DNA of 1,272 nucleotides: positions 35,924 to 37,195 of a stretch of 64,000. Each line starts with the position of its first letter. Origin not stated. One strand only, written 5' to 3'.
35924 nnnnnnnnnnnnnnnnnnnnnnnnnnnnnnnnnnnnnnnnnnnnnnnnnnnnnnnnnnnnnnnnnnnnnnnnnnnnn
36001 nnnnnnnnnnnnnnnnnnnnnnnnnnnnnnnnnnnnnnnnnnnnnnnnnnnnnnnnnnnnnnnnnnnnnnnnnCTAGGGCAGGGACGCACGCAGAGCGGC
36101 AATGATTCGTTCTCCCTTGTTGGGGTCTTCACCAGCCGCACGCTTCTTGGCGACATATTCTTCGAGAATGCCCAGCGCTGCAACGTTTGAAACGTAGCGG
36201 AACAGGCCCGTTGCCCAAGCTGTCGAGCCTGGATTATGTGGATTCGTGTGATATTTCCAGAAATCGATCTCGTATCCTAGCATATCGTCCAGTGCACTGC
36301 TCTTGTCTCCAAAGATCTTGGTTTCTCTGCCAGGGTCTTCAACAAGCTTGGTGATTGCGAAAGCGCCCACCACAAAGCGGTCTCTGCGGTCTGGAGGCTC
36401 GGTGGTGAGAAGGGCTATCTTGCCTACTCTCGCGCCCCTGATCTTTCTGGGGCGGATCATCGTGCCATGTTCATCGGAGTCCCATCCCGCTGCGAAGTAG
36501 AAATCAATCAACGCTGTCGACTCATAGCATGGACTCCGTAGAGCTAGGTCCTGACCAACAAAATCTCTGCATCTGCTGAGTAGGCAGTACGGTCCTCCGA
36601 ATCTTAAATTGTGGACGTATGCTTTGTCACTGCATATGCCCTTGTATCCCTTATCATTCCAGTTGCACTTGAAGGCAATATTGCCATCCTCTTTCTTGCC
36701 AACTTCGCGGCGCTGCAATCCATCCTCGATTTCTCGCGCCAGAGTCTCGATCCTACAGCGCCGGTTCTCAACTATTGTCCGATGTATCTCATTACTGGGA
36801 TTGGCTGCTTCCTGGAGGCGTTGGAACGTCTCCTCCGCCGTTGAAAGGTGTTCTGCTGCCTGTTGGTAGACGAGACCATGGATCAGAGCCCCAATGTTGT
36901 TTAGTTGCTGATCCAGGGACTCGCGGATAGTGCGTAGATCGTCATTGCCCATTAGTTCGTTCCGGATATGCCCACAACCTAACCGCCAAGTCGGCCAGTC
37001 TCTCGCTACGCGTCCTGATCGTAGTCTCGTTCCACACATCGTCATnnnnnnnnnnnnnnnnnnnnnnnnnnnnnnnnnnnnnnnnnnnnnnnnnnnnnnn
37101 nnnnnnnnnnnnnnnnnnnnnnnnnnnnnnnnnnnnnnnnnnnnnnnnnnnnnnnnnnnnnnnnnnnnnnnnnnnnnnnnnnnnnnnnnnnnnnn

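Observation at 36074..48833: Seven-gene minus-strand defense operon: DUF499 (BrxC-like)-DUF3780-DUF1156 MTase-PLD::SNF2 helicase-Zn ribbon-GmrSD-unknown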

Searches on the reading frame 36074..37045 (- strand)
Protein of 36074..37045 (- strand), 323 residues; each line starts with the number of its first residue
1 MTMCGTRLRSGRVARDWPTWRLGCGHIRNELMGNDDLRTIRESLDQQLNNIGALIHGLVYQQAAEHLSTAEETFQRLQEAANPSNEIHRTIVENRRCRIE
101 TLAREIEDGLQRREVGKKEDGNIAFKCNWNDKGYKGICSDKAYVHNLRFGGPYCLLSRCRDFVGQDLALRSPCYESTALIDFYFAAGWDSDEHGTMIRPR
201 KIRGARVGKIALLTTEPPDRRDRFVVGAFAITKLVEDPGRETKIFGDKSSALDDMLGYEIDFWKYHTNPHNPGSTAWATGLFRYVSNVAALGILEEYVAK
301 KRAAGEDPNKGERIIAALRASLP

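Call 3: search_protein_families(library=pfam, proteins=[window:36074-37045:-], max_evalue=0.01)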
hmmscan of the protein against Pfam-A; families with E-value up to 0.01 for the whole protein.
window:36074-37045:- (323 aa): 0 families

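Call 4: search_protein_families(library=padloc, proteins=[window:36074-37045:-], max_evalue=0.01)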
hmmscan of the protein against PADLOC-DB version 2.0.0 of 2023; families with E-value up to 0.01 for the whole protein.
window:36074-37045:- (323 aa): 0 families

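Call 23: find_homologous_proteins(query=window:36074-36952:-, max_evalue=0.001)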
Query window:36074-36952:- (292 aa): 172 proteins with E <= 0.001 among 1998 candidates; the best 120 are listed.
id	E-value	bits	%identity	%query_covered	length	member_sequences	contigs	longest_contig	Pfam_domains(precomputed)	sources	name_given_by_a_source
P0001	1.7e-197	673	100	100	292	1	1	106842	-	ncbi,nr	ncbi:MAG: hypothetical protein NTZ04_03525 [Chloroflexi bacterium]|nr:hypothetical protein [Chlorofl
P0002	6.6e-107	375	60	96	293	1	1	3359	-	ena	-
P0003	9.7e-107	375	58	99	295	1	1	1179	-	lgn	-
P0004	1.2e-106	375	58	99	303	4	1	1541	-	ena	-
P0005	3.3e-106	373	55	99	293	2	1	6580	-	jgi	jgi:hypothetical protein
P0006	3.6e-105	370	56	99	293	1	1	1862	-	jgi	-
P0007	3.8e-105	370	58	100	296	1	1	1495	-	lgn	-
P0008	8.2e-104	365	55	99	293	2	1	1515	-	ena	-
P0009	1.3e-103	365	56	99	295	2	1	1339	-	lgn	-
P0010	9.7e-103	362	53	99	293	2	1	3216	-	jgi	-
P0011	1.1e-102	362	55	99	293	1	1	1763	-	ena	-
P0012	1.1e-102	362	55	99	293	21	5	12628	-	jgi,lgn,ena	-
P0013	3.5e-102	360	54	99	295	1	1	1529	-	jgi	jgi:hypothetical protein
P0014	9.3e-101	355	55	99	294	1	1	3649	-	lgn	-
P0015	5.3e-99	349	53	98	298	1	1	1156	-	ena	-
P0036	1.7e-91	325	53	98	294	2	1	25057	-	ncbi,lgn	-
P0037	3.2e-89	317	52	96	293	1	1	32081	-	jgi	jgi:hypothetical protein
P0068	8.9e-58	214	42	91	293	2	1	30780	-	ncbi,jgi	jgi:hypothetical protein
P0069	1.1e-57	214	42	87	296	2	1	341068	-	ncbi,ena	-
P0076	2.4e-56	209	39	96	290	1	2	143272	-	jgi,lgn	jgi:hypothetical protein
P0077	2.5e-56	209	39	94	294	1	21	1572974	-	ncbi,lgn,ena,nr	ncbi:MAG: hypothetical protein HS132_10865 [Planctomycetia bacterium]|nr:hypothetical protein [Planc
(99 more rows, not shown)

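Call 25: find_encoding_contigs(protein=P0036, flank=10000, max_places=2)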
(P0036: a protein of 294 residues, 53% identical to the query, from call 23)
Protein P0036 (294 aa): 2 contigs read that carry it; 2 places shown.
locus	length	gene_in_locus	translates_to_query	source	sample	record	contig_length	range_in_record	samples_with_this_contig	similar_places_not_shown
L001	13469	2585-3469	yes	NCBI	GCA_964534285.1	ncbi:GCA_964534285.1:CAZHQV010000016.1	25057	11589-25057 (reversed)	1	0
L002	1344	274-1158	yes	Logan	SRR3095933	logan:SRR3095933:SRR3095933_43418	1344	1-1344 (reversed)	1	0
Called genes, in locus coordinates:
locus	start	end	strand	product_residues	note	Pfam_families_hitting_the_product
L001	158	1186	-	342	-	PF12838:Fer4_7 (faint)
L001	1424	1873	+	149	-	PF00258:Flavodoxin_1, PF12641:Flavodoxin_3, PF12724:Flavodoxin_5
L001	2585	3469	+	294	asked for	-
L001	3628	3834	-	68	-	PF01361:Tautomerase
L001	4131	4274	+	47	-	PF18930:DUF5679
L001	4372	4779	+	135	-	PF02426:MIase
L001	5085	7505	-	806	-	PF02463:SMC_N (faint), PF13175:AAA_15 (weak), PF13304:AAA_21 (faint), PF13476:AAA_23, PF13514:AAA_27, PF13555:AAA_29 (faint)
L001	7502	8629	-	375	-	PF00149:Metallophos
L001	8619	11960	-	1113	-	PF00580:UvrD-helicase, PF13245:AAA_19, PF13361:UvrD_C, PF13538:UvrD_C_2 (faint), PF12705:PDDEXK_1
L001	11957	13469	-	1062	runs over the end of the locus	PF13361:UvrD_C, PF12705:PDDEXK_1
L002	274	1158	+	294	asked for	-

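Call 26: find_encoding_contigs(protein=P0037, flank=10000, max_places=2)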
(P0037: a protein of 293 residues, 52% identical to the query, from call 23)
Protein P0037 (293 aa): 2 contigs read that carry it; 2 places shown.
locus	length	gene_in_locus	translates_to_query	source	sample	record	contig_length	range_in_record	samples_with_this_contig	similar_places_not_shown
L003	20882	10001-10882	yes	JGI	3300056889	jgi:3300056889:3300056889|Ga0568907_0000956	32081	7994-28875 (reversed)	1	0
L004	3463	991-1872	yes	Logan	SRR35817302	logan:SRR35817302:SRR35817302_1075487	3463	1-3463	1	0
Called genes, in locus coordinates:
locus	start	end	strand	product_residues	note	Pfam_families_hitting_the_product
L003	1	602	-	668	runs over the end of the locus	PF24389:ORC-CDC6-like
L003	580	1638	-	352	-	PF24390:PRTase-CE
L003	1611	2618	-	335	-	PF01555:N6_N4_Mtase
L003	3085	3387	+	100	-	PF13545:HTH_Crp_2 (weak), PF25213:HVO_A0261_N, PF08279:HTH_11, PF01978:TrmB (weak), PF12802:MarR_2 (weak), PF13730:HTH_36 (weak)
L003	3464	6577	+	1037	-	PF01555:N6_N4_Mtase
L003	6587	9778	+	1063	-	PF04851:ResIII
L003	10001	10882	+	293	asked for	-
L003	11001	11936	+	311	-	-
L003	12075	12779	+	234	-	-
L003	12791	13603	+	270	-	-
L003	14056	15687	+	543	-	PF07719:TPR_2 (faint), PF13424:TPR_12 (faint), PF17874:TPR_MalT (faint), PF13181:TPR_8 (faint), PF00515:TPR_1 (faint), PF13432:TPR_16 (weak)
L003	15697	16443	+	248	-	-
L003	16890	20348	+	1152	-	-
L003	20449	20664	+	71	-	-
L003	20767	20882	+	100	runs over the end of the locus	-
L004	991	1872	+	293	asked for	-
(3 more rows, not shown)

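Call 27: find_encoding_contigs(protein=P0077, flank=10000, max_places=2)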
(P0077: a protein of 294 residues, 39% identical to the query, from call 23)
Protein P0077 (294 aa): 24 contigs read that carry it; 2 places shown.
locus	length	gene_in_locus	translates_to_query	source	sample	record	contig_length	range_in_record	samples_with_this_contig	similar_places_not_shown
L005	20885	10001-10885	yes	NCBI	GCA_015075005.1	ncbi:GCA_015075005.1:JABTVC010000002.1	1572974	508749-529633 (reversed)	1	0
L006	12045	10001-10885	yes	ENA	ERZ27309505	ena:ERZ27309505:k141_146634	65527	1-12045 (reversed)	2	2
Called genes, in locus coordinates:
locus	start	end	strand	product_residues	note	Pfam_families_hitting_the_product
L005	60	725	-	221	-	PF01694:Rhomboid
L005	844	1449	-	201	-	PF01510:Amidase_2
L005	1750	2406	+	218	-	PF02384:N6_Mtase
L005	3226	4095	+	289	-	PF02498:Bro-N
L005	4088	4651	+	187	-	PF01420:Methylase_S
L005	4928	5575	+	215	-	PF05635:23S_rRNA_IVP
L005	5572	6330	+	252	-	PF04313:HSDR_N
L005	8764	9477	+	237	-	PF01863:YgjP-like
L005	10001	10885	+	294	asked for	-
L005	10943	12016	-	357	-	PF13384:HTH_23 (weak), PF13518:HTH_28 (weak), PF13551:HTH_29, PF13565:HTH_32, PF13358:DDE_3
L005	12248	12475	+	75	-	PF04255:DUF433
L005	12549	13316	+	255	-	PF06167:Peptidase_M90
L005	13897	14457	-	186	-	PF01765:RRF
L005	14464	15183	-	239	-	PF00696:AA_kinase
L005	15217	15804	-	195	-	PF00889:EF_TS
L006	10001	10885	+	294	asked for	-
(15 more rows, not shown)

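Call 34: search_protein_families(library=pfam, proteins=[L003:11001-11936:+, L003:12075-12779:+, L003:12791-13603:+], max_evalue=0.05)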
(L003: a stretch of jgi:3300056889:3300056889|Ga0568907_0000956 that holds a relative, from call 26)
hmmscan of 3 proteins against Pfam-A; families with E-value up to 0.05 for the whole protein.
L003:11001-11936:+ (311 aa): 2 families
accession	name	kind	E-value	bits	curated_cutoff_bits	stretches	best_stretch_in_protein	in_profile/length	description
PF14281.12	PDDEXK_4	-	0.0001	22.8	22.3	1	60-156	61-167/183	PD-(D/E)XK nuclease superfamily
PF05938.17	Self-incomp_S1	-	0.014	16.4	24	1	214-271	34-90/104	Plant self-incompatibility protein S1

L003:12075-12779:+ (234 aa): 1 family
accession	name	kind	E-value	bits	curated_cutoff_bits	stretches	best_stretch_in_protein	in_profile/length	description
PF10112.14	Halogen_Hydrol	-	0.017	15.6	29.8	0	79-173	6-86/191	5-bromo-4-chloroindolyl phosphate hydrolysis protein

L003:12791-13603:+ (270 aa): 0 families

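Call 36: predict_structure(alignment_id=A1)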
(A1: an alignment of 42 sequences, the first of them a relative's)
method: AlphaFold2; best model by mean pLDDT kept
length: 292 residues; sequences in the alignment: 42
mean_pLDDT: 79.6   pTM: 0.71
mean pLDDT of the five models: 79.6, 78.1, 74.9, 74.3, 72.3
residues with pLDDT >= 90: 125; 70-90: 102; 50-70: 24; < 50: 41
segments of 3 or more residues with pLDDT < 50: 98-111, 115-117, 119-141
pLDDT, mean of each block of 10 residues (from residue 1): 80 97 83 93 96 94 97 85 80 70 39 47 40 37 62 78 74 91 79 91 88 89 90 83 74 91 95 95 91 71
secondary structure, 60 per line:
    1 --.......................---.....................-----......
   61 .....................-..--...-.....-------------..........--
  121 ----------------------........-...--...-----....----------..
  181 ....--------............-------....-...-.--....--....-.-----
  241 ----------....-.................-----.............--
elements in order: H3-25 H29-49 H55-81 E91-95 H109-118 H143-150 E152-154 E157-159 E165-168 E179-184 E193-204 E212-215 H224-227 E251-254 H256-272 H278-290

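Call 38: find_related_loci(query=A1, collection=genome_contigs, flank=10000)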
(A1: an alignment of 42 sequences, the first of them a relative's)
Query A1 (292 aa) in genome_contigs; peptide patterns used: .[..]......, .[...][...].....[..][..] (x = any residue, [..] = any of these).
22 stretches matched a pattern; 16 encode a relative of the query (tblastn E <= 1e-3); 16 distinct loci.
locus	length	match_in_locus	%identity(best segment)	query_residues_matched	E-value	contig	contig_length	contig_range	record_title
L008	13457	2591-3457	53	6-290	4e-97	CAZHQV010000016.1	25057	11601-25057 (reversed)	MAG TPA_asm: uncultured Dehalococcoidales bacterium isolate SRP068000_co4_61 genome assembly, contig: NODE_1728_length_2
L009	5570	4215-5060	40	5-288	2e-65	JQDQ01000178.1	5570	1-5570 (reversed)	Smithella sp. SCADC Smithella_SCADC_Contig_36, whole genome shotgun sequence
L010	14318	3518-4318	40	3-265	7e-65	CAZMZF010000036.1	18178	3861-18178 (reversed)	MAG TPA_asm: uncultured Ignavibacteria bacterium isolate binchicken_co376_191 genome assembly, contig: NODE_2996_length_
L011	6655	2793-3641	40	4-288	5e-65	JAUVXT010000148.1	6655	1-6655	MAG: Deltaproteobacteria bacterium isolate CSMAG_1223 CSMAG_1223_k141_1944073_length_6655_cov_8.0000, whole genome shotg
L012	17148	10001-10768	42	9-263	3e-64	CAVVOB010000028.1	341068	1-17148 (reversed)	MAG: Nitrospirota bacterium isolate MFD05942.bin.2.44 genome assembly, contig: contig_73504, whole genome shotgun sequen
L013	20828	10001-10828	39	5-279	2e-63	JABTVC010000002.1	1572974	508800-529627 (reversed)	MAG: Planctomycetia bacterium isolate H5_AMX3 seq002, whole genome shotgun sequence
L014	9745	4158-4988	39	5-287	1e-61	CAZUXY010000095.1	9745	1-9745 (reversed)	MAG TPA_asm: uncultured Leptospirales bacterium isolate binchicken_co27_239 genome assembly, contig: NODE_12388_length_9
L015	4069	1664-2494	37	10-284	5e-55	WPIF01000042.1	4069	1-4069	MAG: Nitrospirae bacterium isolate X2_MetaBAT.7 scaffold_3709, whole genome shotgun sequence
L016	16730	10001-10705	40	53-284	7e-54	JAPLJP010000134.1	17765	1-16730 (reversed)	MAG: Deltaproteobacteria bacterium isolate LacPavin_0920_SED2_MAG_43_11 LacPavin_0920_SED2_scaffold_171878, whole genome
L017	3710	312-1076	39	19-265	6e-52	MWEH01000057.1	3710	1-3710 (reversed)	MAG: Firmicutes bacterium ADurb.Bin080 BWX72_contig000057, whole genome shotgun sequence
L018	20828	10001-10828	35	5-279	2e-51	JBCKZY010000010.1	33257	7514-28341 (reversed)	Thermodesulfovibrionia bacterium isolate SLM_LV1_0208-G10 Node_10_length_33257_cov_88.773367, whole genome shotgun seque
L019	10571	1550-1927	40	155-275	1e-24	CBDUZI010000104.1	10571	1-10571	MAG TPA_asm: uncultured bacterium isolate SRR22302359_metabat2_40 genome assembly, contig: ERZ25073601.1788, whole genom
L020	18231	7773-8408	28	89-291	8e-9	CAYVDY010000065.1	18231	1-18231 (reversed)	MAG TPA_asm: uncultured Candidatus Solibacter sp. isolate SRP302447_co4_276 genome assembly, contig: NODE_7988_length_18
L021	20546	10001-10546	26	91-259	1e-7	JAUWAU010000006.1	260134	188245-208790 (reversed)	MAG: Armatimonadota bacterium isolate CSMAG_1302 CSMAG_1302_k141_1293394_length_260134_cov_29.8142, whole genome shotgun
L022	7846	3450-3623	33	228-288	3e-4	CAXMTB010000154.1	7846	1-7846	MAG: uncultured Nitrospinaceae bacterium isolate 10C-St8-MC-01_bin.13.strict genome assembly, contig: NODE_154_length_78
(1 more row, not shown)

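Call 41: find_encoding_contigs(protein=P0069, flank=8000, max_places=1)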
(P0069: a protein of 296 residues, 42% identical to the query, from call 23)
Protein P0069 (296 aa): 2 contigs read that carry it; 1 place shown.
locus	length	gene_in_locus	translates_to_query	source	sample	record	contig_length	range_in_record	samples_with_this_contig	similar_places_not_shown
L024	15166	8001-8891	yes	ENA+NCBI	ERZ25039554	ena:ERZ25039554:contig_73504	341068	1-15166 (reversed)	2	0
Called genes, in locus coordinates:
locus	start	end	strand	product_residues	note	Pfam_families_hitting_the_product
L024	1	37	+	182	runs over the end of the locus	PF07894:SACK1 (faint), PF13091:PLDc_2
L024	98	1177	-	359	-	PF04055:Radical_SAM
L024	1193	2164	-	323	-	-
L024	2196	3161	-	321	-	PF00389:2-Hacid_dh, PF02826:2-Hacid_dh_C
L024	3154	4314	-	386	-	PF04055:Radical_SAM (weak)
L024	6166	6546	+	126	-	PF20213:DUF6573 (weak)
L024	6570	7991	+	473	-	-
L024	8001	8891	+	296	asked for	-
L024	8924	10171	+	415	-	PF18870:HEPN_RES_NTD1, PF08808:RES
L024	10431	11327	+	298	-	PF13479:AAA_24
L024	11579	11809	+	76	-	PF05565:Sipho_Gp157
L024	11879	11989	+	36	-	-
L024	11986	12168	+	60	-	-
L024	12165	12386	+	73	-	-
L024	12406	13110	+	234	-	PF02681:DUF212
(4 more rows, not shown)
